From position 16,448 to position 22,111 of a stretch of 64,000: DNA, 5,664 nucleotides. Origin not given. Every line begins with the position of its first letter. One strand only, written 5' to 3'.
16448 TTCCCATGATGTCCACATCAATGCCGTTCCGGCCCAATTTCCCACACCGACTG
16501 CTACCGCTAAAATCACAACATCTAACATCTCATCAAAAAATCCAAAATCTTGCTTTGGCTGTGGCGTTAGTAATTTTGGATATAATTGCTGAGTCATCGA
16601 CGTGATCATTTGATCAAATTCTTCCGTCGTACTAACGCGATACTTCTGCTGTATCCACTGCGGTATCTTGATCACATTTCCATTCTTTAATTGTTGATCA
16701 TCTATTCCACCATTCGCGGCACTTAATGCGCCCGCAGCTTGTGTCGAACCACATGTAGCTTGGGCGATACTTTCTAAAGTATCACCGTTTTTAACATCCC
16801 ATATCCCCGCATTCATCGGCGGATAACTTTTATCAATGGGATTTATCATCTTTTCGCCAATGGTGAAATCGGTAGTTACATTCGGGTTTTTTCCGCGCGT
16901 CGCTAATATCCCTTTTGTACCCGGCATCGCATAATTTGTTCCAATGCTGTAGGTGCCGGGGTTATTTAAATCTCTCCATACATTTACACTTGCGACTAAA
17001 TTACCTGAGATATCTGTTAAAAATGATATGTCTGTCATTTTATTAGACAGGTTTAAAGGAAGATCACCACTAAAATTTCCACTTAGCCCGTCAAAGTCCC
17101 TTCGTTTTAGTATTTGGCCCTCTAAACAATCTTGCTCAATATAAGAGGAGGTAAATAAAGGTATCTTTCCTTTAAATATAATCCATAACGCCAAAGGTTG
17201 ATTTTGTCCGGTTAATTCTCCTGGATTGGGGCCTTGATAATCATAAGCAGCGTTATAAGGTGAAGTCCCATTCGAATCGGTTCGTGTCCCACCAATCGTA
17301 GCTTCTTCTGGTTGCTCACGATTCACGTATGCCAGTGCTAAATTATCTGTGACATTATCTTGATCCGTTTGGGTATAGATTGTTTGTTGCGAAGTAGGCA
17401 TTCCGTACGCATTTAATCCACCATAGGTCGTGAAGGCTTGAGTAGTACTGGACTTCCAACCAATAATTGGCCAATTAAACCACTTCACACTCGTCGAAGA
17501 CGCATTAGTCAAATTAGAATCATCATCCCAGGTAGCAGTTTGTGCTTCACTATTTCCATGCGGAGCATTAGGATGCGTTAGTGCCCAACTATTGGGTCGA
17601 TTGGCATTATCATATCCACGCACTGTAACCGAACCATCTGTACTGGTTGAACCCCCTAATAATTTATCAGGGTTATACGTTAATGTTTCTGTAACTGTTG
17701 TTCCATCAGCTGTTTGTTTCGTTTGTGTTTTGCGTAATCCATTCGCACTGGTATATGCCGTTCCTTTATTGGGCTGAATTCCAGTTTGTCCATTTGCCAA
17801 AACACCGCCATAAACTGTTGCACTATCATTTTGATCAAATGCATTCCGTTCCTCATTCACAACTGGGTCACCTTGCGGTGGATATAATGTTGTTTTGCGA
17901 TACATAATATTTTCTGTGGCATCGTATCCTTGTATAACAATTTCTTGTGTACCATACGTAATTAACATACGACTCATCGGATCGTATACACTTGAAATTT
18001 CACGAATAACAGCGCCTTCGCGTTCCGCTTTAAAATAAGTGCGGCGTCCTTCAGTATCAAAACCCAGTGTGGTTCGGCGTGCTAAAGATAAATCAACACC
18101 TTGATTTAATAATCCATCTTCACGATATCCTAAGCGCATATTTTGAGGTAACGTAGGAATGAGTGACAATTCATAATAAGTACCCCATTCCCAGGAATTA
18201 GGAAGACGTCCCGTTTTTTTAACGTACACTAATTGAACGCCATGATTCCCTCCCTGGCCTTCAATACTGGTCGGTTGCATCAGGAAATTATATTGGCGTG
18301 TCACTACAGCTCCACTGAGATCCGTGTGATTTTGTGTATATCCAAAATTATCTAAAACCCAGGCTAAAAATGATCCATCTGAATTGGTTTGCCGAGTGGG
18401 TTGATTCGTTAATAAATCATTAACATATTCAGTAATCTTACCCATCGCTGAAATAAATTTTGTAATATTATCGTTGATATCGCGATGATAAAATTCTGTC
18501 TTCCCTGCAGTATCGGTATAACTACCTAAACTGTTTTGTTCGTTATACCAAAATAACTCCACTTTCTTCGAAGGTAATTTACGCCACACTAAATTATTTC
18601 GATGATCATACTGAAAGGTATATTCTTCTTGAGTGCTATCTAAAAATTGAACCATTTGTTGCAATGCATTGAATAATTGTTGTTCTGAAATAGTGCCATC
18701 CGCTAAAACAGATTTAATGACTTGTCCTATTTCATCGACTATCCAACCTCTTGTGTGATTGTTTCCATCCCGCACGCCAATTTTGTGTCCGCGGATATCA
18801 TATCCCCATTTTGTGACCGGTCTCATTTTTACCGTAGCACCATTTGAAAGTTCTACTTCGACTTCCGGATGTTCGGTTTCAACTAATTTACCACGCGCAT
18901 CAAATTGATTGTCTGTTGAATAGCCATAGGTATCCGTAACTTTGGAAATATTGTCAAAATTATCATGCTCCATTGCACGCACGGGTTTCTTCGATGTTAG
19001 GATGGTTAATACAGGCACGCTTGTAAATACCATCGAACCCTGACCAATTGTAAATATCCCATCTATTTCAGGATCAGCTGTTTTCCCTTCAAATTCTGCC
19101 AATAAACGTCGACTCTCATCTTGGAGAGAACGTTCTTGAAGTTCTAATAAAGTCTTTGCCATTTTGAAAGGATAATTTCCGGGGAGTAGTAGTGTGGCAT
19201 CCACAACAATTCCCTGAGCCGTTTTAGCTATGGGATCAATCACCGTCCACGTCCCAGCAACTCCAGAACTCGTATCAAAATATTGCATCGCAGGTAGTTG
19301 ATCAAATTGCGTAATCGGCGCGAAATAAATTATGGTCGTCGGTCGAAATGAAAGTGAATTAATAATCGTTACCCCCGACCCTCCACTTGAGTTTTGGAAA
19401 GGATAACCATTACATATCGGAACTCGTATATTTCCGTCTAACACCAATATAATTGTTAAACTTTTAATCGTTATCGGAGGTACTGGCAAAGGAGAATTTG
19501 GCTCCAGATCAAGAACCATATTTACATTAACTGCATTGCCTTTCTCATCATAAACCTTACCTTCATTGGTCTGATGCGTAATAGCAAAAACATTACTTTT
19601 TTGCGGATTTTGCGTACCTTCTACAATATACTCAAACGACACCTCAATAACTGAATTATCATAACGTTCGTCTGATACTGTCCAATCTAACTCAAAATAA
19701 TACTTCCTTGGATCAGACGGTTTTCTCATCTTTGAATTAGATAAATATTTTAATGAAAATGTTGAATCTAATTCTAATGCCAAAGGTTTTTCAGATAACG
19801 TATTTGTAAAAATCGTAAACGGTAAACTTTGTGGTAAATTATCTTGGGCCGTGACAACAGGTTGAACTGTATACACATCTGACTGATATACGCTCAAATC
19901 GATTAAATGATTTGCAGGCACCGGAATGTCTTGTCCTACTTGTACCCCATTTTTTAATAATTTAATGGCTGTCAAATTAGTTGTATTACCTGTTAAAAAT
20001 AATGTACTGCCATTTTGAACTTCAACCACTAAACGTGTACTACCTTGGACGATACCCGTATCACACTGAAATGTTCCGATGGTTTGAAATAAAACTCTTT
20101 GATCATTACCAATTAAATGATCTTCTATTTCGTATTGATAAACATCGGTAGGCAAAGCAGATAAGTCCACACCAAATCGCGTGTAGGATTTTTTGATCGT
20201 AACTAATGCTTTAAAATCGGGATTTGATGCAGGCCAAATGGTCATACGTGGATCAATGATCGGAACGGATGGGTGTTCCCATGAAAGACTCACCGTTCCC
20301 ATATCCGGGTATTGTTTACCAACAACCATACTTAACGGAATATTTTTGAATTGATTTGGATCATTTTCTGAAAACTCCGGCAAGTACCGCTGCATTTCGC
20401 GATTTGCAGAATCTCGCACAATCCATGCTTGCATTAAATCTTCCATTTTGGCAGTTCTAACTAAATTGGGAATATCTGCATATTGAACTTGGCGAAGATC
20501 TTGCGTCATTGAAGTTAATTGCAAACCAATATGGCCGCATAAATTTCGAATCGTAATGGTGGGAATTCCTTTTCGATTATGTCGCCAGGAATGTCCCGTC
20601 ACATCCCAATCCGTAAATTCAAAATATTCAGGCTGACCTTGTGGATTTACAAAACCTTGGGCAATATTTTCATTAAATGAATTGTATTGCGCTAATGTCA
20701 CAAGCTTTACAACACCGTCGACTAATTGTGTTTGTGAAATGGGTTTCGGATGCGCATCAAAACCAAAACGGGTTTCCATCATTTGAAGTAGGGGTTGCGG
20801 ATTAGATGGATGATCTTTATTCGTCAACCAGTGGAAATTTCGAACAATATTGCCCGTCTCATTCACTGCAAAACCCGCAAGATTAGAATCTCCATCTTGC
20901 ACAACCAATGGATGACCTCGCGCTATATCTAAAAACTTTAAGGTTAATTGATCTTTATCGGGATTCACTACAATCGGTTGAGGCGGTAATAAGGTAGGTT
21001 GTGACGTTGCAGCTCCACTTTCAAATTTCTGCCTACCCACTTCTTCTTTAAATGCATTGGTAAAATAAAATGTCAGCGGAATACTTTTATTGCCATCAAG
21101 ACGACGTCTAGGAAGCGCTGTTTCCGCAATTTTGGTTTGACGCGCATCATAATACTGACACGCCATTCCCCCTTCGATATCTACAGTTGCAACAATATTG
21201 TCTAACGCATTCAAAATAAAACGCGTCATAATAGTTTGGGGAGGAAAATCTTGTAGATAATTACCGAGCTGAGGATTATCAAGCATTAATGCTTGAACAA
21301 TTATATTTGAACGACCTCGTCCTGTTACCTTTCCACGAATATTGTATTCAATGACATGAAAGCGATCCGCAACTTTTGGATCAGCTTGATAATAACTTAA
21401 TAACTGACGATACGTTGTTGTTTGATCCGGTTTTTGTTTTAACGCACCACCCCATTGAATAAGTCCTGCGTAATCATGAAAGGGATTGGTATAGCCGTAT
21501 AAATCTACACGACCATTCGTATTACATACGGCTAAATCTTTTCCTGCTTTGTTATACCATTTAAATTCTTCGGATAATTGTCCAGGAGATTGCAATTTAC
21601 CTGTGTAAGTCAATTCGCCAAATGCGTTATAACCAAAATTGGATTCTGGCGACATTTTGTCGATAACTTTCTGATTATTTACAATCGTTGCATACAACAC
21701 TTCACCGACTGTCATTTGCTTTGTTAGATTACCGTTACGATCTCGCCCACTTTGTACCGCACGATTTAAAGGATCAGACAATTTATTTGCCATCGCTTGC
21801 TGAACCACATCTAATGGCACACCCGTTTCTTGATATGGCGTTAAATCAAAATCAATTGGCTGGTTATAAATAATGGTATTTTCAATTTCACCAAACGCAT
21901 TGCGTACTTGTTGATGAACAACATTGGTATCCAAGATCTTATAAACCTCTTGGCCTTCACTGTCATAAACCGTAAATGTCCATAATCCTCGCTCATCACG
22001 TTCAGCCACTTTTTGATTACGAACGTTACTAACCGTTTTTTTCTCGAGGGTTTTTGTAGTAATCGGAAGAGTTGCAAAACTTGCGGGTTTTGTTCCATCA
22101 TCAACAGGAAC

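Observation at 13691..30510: A four-part RHS module: RI-LRR membrane protein, 4301-aa RHS protein with a LysM domain, an ATGA-coupled small ORF, and a downstream orphan duplicate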

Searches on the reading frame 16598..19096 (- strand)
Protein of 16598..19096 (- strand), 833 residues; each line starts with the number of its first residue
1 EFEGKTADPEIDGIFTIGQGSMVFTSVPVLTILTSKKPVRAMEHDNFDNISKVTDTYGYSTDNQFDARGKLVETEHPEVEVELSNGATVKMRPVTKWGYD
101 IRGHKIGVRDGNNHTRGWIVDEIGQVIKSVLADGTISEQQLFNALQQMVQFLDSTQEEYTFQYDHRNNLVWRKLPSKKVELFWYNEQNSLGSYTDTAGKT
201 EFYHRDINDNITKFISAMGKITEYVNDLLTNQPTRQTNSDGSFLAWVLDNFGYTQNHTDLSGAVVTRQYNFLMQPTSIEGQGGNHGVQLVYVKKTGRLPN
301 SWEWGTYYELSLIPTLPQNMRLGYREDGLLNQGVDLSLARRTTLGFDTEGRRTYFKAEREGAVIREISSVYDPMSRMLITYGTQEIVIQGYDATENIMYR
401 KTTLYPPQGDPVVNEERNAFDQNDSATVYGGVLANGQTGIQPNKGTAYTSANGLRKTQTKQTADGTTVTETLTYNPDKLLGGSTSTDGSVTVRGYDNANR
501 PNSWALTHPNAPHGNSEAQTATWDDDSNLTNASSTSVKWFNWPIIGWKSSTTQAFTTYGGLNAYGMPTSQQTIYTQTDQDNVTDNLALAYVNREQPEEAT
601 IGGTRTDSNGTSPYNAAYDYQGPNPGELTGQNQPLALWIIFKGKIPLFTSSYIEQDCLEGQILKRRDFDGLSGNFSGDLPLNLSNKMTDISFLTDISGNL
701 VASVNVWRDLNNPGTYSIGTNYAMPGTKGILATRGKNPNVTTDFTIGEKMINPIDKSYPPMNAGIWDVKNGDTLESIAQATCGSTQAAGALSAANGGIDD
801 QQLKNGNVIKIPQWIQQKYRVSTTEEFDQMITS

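Call 116: search_protein_families(library=ncbifam, proteins=[window:16598-19096:-], max_evalue=1)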
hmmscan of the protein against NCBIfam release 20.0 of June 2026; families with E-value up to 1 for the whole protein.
window:16598-19096:- (833 aa): 2 families
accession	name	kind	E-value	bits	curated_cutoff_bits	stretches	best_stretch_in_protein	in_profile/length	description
NF042913.1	CyRepA1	equivalog_domain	0.036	12.9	200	1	119-150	90-123/595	plasmid replication protein, CyRepA1 family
NF008399.0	PRK11198.1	equivalog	0.051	14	134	1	761-813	93-147/149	peptidoglycan-binding protein LysM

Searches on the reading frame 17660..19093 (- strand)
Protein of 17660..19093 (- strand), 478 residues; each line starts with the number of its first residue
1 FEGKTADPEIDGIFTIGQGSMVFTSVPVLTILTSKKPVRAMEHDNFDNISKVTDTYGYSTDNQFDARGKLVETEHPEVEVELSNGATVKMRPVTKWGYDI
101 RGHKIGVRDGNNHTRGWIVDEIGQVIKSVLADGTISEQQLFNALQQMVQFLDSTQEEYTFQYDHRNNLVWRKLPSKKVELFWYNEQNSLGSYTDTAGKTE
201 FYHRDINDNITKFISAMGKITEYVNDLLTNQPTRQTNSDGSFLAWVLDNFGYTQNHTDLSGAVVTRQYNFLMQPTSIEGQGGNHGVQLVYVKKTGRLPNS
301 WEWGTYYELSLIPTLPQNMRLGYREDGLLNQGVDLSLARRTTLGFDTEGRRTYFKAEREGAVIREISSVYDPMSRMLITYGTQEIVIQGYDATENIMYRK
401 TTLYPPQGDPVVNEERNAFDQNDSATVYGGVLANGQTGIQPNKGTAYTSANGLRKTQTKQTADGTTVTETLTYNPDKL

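Call 10: search_protein_families(library=pfam, proteins=[window:17660-19093:-], max_evalue=1)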
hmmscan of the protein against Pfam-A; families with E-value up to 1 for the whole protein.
window:17660-19093:- (478 aa): 2 families
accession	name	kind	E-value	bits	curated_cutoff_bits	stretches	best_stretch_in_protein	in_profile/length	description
PF14641.11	HTH_44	-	0.076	13.9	35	1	114-173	12-69/117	Helix-turn-helix DNA-binding domain of SPT6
PF05593.20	RHS_repeat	-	0.65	10.9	22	0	152-169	12-29/38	RHS Repeat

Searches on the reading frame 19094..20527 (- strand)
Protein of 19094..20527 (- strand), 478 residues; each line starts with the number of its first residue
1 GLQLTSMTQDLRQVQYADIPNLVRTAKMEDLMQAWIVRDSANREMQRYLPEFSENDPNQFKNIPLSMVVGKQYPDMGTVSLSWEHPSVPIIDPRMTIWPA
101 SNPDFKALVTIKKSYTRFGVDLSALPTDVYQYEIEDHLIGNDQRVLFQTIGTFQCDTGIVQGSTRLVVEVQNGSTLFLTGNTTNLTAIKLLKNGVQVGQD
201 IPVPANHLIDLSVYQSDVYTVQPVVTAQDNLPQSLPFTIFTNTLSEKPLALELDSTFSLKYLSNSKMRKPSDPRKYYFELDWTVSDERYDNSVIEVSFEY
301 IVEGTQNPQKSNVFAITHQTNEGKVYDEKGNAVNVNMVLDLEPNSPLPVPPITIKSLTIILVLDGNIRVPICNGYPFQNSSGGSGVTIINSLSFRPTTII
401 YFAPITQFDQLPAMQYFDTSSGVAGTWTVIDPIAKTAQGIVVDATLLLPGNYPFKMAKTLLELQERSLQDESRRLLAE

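Call 10: search_protein_families(library=pfam, proteins=[window:19094-20527:-], max_evalue=1)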
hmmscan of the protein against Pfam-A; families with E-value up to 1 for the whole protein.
window:19094-20527:- (478 aa): 1 family
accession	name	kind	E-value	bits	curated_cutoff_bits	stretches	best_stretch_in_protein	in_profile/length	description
PF10319.15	7TM_GPCR_Srj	-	0.14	12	24.1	1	392-434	258-298/310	Serpentine type 7TM GPCR chemoreceptor Srj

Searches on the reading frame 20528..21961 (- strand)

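Call 10: search_protein_families(library=pfam, proteins=[window:20528-21961:-], max_evalue=1)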
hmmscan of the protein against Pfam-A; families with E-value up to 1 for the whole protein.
window:20528-21961:- (478 aa): 1 family
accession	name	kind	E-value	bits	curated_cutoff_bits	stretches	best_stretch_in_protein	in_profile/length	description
PF05593.20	RHS_repeat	-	0.012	16.5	22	0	62-84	11-32/38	RHS Repeat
